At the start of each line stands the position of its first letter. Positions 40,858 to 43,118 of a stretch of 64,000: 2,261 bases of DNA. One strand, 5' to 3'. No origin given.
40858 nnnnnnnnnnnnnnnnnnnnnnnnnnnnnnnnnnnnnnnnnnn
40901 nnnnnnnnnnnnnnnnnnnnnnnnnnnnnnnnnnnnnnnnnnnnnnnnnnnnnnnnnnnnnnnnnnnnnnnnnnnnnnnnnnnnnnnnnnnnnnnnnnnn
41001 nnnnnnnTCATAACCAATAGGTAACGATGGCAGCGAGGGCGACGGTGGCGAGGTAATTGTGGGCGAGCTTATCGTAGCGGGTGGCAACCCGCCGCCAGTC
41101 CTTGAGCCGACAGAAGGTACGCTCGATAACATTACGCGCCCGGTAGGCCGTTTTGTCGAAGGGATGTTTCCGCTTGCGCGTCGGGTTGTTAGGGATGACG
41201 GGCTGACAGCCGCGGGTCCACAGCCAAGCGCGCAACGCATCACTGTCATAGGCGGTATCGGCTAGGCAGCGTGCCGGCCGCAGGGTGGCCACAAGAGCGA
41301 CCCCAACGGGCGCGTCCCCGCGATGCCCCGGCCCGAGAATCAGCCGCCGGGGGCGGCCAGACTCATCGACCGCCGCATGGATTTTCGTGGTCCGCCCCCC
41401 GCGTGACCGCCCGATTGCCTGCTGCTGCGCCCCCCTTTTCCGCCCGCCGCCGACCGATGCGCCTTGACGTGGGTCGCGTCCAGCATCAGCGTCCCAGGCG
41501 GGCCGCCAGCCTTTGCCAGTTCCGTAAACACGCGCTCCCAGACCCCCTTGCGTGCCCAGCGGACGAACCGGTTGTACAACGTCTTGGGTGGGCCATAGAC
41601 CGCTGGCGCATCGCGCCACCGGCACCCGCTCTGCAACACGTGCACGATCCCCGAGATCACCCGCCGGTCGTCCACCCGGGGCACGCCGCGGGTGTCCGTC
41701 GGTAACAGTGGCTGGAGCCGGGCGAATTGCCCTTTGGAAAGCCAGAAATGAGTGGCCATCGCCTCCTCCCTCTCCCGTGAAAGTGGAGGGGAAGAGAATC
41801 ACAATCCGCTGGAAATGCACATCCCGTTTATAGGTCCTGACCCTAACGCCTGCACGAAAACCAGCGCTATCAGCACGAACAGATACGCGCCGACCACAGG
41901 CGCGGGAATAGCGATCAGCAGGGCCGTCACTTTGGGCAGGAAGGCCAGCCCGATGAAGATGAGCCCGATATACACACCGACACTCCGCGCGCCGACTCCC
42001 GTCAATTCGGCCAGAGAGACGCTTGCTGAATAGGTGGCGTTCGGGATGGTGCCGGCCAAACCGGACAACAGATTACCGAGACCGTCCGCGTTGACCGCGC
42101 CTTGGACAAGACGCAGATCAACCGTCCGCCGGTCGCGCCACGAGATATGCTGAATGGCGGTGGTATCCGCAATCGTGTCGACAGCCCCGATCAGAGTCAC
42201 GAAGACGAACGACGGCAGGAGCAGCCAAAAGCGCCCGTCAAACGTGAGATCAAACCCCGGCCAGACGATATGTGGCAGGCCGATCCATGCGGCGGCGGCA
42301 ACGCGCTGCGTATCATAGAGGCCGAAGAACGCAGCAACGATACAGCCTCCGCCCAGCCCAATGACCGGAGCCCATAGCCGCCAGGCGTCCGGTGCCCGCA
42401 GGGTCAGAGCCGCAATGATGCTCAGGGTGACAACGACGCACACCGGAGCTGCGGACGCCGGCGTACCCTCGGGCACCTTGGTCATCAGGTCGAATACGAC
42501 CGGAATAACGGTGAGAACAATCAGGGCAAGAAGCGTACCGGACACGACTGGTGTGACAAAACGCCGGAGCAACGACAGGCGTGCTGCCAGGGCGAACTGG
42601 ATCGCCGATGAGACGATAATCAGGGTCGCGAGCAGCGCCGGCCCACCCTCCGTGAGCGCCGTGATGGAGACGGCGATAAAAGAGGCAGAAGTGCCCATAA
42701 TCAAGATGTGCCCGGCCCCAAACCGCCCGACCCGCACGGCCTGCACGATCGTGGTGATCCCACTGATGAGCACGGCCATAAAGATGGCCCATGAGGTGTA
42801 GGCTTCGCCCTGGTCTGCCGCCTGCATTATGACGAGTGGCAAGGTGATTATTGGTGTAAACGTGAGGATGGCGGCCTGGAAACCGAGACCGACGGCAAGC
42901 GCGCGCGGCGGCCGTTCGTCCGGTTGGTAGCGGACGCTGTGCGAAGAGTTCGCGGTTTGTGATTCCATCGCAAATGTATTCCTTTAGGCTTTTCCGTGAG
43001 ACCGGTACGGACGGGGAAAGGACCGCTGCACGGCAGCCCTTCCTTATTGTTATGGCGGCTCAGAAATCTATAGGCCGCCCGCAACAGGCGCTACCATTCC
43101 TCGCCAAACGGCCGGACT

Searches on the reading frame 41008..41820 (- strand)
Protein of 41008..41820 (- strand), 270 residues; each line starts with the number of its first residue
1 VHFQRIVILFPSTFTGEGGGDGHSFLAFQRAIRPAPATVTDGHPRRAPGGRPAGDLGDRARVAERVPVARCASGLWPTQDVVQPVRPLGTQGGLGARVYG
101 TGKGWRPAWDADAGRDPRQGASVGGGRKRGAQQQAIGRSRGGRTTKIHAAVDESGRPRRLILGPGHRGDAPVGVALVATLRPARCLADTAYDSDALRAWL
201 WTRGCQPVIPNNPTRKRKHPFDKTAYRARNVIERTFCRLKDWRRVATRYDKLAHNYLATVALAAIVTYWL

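Call 41: search_protein_families(library=pfam, proteins=[window:41008-41820:-], max_evalue=0.00001)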
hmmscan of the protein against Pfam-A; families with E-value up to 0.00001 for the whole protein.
window:41008-41820:- (270 aa): 2 families
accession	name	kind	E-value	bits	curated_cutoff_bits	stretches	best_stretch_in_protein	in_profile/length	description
PF01609.27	DDE_Tnp_1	-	6.7e-17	62.3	23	1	133-265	26-197/200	Transposase DDE domain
PF13586.12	DDE_Tnp_1_2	-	5.1e-12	46.5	29.2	1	186-267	2-83/86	Transposase DDE domain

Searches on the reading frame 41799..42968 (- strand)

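Call 41: search_protein_families(library=pfam, proteins=[window:41799-42968:-], max_evalue=0.00001)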
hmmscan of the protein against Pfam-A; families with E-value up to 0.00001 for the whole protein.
window:41799-42968:- (389 aa): 1 family
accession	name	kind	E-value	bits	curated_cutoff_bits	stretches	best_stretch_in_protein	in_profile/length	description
PF00860.26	Xan_ur_permease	-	8.1e-41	140.5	27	1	28-375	6-356/389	Permease family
